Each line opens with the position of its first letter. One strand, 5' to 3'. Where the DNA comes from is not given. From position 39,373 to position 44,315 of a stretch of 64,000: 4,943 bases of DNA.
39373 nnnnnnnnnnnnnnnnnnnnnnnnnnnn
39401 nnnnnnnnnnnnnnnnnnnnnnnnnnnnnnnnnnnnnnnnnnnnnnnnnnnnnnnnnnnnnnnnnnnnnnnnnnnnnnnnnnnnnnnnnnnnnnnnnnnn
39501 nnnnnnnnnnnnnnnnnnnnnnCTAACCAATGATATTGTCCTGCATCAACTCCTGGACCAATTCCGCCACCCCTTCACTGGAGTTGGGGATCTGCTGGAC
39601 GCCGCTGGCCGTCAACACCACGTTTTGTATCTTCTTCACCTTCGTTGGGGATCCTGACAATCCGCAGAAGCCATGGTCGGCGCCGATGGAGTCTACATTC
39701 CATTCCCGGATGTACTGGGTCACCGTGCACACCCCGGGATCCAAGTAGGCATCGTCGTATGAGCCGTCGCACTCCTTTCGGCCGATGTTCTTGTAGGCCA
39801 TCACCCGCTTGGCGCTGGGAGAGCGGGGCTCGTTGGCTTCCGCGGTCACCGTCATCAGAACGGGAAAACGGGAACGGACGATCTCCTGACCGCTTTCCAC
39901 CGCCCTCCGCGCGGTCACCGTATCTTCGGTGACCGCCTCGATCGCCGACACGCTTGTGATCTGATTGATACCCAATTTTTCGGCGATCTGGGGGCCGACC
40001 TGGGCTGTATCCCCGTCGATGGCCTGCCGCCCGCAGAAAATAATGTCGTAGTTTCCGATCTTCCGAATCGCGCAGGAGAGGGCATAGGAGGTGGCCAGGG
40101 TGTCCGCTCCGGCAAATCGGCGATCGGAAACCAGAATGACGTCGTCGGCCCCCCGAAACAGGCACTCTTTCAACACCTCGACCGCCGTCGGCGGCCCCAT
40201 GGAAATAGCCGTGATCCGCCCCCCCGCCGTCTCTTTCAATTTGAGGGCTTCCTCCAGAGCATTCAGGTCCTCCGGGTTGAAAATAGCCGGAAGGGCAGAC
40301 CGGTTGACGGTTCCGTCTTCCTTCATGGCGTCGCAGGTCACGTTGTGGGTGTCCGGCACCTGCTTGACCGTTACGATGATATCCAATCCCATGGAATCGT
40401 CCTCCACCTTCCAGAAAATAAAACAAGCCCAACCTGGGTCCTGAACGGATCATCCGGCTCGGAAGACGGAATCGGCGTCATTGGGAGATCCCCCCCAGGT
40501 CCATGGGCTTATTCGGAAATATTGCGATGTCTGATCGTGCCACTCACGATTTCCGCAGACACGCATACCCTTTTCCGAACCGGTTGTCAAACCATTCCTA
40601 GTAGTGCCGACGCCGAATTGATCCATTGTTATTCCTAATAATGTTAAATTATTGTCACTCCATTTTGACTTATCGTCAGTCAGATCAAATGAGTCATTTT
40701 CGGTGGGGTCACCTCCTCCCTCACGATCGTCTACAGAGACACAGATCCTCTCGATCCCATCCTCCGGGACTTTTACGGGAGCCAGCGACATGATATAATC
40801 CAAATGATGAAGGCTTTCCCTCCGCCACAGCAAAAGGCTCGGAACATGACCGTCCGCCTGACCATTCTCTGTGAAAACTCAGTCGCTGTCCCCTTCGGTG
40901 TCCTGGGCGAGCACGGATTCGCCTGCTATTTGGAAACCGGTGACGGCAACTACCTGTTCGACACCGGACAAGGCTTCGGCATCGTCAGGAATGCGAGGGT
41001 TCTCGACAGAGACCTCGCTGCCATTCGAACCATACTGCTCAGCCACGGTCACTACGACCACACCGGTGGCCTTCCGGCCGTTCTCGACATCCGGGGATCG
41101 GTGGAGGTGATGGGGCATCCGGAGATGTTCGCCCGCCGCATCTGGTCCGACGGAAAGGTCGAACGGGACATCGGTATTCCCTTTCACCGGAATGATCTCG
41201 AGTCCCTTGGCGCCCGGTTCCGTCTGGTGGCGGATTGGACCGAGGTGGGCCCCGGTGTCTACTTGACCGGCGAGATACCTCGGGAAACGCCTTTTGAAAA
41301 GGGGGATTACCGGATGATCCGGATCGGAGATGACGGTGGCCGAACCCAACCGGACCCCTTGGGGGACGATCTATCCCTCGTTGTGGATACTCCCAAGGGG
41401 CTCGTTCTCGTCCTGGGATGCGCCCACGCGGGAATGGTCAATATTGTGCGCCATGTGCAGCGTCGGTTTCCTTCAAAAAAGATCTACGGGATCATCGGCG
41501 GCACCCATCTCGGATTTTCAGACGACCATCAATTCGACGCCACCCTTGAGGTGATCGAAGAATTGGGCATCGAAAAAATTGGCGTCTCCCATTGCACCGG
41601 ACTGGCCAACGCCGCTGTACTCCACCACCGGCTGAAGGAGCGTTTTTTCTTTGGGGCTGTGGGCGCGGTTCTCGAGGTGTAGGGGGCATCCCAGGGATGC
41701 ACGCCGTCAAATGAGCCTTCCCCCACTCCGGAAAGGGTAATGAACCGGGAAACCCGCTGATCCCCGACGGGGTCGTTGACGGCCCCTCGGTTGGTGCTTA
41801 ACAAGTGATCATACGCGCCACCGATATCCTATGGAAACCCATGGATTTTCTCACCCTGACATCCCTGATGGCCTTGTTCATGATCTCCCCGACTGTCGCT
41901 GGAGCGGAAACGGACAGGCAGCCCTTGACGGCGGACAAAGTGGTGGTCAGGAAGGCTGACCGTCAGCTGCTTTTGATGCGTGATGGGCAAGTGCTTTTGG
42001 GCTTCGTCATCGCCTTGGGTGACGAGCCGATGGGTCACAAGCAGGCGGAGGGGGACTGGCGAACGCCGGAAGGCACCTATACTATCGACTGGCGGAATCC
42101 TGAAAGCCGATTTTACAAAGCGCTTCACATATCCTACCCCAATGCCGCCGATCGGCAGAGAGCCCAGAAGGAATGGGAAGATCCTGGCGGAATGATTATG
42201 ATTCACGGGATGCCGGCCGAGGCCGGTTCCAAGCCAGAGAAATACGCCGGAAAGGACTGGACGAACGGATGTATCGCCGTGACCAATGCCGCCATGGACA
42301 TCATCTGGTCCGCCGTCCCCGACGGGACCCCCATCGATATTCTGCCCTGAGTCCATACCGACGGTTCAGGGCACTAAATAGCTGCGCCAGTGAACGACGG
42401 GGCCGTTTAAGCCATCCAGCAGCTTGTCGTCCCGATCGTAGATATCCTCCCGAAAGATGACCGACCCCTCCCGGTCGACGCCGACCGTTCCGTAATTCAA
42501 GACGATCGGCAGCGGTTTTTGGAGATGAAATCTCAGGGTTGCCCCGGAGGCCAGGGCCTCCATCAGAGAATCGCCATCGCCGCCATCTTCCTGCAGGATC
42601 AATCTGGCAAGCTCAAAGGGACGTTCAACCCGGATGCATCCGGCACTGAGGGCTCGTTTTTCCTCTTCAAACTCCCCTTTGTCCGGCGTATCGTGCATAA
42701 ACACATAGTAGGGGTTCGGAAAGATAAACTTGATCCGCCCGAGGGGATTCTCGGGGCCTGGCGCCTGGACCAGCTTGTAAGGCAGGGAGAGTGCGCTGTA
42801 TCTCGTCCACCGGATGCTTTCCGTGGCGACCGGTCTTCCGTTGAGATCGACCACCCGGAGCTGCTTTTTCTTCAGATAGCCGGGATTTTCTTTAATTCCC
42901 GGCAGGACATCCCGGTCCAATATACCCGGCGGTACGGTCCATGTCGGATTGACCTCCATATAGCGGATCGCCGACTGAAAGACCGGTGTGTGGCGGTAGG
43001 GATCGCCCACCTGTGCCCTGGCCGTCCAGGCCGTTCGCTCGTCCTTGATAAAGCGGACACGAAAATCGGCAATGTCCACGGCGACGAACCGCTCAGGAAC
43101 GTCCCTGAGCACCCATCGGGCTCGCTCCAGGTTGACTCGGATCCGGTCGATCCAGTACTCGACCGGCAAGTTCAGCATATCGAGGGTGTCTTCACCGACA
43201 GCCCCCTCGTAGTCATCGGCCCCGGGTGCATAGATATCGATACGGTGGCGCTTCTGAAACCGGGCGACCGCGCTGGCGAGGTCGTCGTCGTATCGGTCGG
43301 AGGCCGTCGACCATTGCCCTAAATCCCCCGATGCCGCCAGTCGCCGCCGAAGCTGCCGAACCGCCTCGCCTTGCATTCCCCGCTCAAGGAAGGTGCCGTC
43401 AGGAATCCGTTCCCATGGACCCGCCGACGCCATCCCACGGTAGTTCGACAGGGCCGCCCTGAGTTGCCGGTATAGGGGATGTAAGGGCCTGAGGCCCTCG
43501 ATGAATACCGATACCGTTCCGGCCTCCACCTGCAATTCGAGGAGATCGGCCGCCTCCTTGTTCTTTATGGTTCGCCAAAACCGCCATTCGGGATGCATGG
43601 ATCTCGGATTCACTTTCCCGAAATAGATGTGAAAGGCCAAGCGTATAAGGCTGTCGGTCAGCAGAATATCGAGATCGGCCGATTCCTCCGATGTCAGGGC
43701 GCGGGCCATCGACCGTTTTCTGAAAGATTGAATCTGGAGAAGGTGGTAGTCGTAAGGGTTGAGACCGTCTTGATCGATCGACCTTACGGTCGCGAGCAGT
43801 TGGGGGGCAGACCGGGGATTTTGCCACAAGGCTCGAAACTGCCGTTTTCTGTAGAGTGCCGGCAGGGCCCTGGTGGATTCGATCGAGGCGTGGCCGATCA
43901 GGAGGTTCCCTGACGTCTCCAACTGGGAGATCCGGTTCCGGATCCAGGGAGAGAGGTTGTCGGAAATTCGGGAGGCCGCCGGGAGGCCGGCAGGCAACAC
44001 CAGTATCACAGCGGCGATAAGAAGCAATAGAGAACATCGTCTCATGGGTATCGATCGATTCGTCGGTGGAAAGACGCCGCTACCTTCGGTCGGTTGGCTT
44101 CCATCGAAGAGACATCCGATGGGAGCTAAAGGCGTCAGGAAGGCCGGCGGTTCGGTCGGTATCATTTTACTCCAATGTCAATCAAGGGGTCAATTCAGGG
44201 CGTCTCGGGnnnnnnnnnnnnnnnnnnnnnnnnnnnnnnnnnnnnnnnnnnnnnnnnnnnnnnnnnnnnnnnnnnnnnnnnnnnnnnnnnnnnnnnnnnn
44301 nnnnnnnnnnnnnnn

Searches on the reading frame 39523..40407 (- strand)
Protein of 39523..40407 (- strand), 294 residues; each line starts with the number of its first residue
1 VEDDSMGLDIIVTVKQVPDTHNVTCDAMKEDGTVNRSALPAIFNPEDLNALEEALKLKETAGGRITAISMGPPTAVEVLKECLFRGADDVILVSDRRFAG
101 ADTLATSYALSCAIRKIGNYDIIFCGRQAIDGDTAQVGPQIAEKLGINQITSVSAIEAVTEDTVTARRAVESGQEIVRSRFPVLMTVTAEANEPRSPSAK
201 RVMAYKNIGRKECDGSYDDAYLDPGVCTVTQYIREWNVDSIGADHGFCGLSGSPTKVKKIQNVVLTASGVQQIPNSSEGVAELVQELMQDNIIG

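Call 51: search_protein_families(library=pfam, proteins=[window:39523-40407:-])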
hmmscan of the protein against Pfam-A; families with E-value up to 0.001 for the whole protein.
window:39523-40407:- (294 aa): 1 family
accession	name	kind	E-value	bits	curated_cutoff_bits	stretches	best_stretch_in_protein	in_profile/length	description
PF01012.27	ETF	-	5e-47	160.5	26.7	1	32-200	2-168/181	Electron transfer flavoprotein domain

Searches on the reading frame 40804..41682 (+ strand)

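Call 51: search_protein_families(library=pfam, proteins=[window:40804-41682:+])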
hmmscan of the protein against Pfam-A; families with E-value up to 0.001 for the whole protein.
window:40804-41682:+ (292 aa): 2 families
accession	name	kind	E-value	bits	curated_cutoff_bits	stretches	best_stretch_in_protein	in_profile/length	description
PF00753.33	Lactamase_B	-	6.6e-12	46.2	22.7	1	42-218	10-161/196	Metallo-beta-lactamase superfamily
PF12706.13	Lactamase_B_2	-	1.4e-07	31.8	27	1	49-108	2-66/200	Beta-lactamase superfamily domain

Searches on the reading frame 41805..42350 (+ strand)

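Call 70: search_protein_families(library=pfam, proteins=[window:41805-42350:+])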
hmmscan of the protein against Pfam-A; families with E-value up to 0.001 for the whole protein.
window:41805-42350:+ (181 aa): 1 family
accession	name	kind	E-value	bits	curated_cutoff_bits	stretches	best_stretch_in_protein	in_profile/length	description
PF03734.19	YkuD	-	2.4e-22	80.5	23.4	1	45-179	3-146/146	L,D-transpeptidase catalytic domain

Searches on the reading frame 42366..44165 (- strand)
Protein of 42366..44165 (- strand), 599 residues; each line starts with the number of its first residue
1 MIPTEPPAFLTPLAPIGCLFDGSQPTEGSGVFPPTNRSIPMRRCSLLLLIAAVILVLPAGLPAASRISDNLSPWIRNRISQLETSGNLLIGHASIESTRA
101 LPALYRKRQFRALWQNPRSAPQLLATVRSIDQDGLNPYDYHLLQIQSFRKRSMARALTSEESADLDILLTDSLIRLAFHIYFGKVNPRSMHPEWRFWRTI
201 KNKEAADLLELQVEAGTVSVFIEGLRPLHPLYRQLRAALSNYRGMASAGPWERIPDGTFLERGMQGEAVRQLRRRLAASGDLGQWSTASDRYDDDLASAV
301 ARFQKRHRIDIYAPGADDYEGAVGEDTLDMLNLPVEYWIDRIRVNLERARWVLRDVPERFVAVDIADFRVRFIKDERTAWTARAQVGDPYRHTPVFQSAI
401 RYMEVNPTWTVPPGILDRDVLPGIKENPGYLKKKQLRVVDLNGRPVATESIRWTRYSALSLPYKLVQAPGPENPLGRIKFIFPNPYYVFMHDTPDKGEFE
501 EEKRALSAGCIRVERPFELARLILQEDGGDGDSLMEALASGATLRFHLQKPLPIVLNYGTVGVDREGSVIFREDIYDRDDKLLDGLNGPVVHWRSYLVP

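Call 51: search_protein_families(library=pfam, proteins=[window:42366-44165:-])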
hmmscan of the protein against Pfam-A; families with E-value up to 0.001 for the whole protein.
window:42366-44165:- (599 aa): 3 families
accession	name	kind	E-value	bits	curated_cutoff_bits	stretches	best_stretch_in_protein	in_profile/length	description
PF20142.4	Scaffold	-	3.9e-32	112.3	24.6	1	100-239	2-139/139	Scaffold domain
PF03734.19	YkuD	-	1.8e-20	74.5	23.4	1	359-524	2-139/146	L,D-transpeptidase catalytic domain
PF01471.23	PG_binding_1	-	2.4e-06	28.1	23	1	265-309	1-43/57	Putative peptidoglycan binding domain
